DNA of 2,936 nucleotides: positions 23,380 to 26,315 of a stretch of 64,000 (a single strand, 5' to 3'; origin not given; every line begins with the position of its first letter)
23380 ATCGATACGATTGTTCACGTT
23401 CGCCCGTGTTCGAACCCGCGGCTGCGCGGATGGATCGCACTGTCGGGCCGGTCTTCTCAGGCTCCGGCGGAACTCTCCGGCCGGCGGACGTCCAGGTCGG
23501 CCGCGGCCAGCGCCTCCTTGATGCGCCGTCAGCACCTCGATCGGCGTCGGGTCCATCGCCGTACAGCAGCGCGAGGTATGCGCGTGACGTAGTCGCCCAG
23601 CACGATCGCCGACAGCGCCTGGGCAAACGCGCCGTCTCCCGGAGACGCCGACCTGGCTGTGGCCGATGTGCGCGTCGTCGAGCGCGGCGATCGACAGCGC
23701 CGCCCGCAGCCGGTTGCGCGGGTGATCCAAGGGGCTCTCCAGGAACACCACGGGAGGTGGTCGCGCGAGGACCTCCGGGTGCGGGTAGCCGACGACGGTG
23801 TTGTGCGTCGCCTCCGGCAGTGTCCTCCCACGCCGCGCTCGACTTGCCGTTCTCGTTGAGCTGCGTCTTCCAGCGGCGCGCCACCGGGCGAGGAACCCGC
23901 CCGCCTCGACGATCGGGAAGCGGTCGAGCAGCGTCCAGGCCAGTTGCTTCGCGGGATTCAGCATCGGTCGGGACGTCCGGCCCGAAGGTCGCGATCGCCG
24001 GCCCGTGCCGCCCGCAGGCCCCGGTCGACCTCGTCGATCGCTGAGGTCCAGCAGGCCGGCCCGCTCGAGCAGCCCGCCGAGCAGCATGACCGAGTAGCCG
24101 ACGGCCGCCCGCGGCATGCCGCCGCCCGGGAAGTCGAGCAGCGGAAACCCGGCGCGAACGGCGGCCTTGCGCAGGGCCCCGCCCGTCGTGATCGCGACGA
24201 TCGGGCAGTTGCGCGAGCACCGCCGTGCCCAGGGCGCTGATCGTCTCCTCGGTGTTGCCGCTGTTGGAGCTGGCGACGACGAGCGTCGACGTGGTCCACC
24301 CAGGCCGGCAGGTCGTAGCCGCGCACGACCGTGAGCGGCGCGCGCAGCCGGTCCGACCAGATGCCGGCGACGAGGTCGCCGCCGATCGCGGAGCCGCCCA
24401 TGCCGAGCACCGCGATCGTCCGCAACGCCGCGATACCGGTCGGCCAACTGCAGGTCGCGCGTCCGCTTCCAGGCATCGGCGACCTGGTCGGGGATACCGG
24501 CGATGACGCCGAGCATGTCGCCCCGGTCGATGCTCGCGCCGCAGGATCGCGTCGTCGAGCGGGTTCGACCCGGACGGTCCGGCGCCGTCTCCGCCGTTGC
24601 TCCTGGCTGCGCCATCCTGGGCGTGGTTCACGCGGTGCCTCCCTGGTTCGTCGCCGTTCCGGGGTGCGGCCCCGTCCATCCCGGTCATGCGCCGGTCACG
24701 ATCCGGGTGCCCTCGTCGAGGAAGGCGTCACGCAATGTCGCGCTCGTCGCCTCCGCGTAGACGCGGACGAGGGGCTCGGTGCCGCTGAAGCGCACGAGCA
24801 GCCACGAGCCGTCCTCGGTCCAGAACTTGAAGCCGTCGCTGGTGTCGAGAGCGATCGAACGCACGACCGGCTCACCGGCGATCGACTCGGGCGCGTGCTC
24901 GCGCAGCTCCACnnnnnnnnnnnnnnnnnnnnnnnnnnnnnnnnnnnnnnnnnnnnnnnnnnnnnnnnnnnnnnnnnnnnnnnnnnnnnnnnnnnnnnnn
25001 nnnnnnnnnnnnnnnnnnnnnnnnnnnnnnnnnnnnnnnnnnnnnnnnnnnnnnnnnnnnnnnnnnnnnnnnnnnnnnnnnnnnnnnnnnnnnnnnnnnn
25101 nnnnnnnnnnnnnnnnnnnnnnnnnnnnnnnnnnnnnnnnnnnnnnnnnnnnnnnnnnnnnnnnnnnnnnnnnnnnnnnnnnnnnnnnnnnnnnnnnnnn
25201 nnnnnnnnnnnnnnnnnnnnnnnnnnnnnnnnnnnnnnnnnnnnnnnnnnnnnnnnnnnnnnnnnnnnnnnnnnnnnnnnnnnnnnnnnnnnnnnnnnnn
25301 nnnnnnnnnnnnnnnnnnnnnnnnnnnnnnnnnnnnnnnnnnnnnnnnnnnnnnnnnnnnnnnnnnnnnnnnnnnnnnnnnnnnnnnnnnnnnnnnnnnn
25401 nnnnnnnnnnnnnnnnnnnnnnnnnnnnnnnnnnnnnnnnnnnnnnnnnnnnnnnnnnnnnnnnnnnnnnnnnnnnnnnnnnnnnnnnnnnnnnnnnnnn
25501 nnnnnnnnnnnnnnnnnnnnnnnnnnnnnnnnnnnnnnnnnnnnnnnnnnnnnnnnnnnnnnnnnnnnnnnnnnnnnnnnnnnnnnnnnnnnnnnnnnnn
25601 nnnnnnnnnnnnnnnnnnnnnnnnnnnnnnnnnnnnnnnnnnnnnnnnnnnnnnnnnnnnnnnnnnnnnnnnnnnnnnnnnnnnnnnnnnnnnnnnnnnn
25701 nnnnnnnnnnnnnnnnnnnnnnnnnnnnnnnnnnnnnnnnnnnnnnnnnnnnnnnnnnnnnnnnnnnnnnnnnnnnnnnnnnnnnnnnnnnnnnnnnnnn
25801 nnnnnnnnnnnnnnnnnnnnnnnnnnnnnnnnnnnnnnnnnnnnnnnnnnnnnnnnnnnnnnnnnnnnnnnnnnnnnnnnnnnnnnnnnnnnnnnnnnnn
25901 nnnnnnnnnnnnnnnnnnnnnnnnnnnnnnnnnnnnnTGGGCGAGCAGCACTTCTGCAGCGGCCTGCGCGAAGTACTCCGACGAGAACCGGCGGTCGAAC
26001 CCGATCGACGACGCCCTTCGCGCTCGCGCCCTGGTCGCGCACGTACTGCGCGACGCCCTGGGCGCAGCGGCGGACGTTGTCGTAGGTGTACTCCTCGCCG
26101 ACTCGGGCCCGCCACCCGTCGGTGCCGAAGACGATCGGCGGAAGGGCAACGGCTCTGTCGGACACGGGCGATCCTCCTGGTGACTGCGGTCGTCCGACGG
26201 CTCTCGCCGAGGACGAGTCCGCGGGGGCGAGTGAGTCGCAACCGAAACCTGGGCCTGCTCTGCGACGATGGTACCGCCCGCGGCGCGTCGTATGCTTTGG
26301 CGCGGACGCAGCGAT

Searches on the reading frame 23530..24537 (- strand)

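Call 78: search_protein_families(library=pfam, max_evalue=0.001, proteins=[window:23530-24537:-])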
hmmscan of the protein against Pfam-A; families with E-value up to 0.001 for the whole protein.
window:23530-24537:- (336 aa): 1 family
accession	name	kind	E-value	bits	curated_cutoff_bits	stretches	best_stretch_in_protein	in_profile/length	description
PF10432.14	bact-PGI_C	-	4.2e-08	33.7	24.5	1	194-302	3-111/151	Bacterial phospho-glucose isomerase C-terminal SIS domain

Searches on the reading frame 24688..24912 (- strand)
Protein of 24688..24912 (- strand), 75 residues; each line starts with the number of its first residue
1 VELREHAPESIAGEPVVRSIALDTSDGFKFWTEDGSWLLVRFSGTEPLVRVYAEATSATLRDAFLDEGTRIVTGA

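Call 78: search_protein_families(library=pfam, max_evalue=0.001, proteins=[window:24688-24912:-])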
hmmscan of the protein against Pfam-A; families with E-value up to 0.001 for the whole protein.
window:24688-24912:- (75 aa): 1 family
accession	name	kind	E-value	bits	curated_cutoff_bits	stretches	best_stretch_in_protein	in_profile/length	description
PF00408.26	PGM_PMM_IV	-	4.4e-12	46.3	23.1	1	22-59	20-56/68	Phosphoglucomutase/phosphomannomutase, C-terminal domain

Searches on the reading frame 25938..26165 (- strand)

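Call 78: search_protein_families(library=pfam, max_evalue=0.001, proteins=[window:25938-26165:-])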
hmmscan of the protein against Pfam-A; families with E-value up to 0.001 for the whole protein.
window:25938-26165:- (76 aa): 1 family
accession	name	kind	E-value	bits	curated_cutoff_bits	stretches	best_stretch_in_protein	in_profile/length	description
PF02878.22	PGM_PMM_I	-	5.5e-06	26.5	22.5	1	12-52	3-43/138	Phosphoglucomutase/phosphomannomutase, alpha/beta/alpha domain I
